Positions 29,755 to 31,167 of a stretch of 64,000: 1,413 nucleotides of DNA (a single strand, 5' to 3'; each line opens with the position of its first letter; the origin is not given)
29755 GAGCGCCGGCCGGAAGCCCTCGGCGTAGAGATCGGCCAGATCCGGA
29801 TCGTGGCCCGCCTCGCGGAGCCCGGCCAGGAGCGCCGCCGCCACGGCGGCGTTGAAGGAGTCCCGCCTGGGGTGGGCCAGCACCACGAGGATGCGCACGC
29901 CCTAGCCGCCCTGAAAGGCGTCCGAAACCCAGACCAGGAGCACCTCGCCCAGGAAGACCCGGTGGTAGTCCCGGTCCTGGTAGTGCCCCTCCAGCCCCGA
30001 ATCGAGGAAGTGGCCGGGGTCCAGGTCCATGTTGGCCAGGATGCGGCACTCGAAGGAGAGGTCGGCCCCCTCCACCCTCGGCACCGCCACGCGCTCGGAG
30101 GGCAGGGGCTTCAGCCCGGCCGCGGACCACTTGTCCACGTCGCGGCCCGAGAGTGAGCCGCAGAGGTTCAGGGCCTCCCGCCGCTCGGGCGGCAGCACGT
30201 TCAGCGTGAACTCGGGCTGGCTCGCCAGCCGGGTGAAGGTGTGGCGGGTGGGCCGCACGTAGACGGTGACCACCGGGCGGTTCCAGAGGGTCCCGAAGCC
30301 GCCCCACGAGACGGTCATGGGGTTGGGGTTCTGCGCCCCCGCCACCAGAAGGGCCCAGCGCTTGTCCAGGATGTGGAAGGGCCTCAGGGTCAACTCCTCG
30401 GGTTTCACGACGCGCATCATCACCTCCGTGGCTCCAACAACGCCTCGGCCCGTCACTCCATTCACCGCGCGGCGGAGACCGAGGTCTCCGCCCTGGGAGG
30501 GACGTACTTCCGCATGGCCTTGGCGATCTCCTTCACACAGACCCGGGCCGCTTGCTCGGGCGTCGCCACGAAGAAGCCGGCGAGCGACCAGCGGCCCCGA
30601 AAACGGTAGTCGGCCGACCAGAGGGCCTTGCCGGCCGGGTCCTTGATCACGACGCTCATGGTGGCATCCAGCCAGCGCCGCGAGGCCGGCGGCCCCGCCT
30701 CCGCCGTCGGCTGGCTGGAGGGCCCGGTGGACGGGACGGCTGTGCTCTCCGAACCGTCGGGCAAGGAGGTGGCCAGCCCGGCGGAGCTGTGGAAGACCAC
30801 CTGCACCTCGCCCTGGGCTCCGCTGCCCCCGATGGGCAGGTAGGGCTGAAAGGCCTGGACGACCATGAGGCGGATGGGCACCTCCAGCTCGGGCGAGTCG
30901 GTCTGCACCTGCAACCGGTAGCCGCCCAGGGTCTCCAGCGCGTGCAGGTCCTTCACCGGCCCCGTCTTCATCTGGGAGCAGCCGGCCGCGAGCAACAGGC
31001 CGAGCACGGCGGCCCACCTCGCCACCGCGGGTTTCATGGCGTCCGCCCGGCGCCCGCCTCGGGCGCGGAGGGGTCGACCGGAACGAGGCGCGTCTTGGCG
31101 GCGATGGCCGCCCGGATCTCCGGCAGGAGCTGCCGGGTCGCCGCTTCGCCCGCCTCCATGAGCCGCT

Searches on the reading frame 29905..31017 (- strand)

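Call 60: search_protein_families(library=pfam, proteins=[window:29905-31017:-], max_evalue=0.01)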
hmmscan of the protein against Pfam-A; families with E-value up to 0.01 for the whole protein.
window:29905-31017:- (371 aa): 1 family
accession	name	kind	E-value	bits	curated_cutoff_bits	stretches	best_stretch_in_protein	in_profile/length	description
PF01613.24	Flavin_Reduct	-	9.9e-18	65.1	27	1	227-366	15-135/153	Flavin reductase like domain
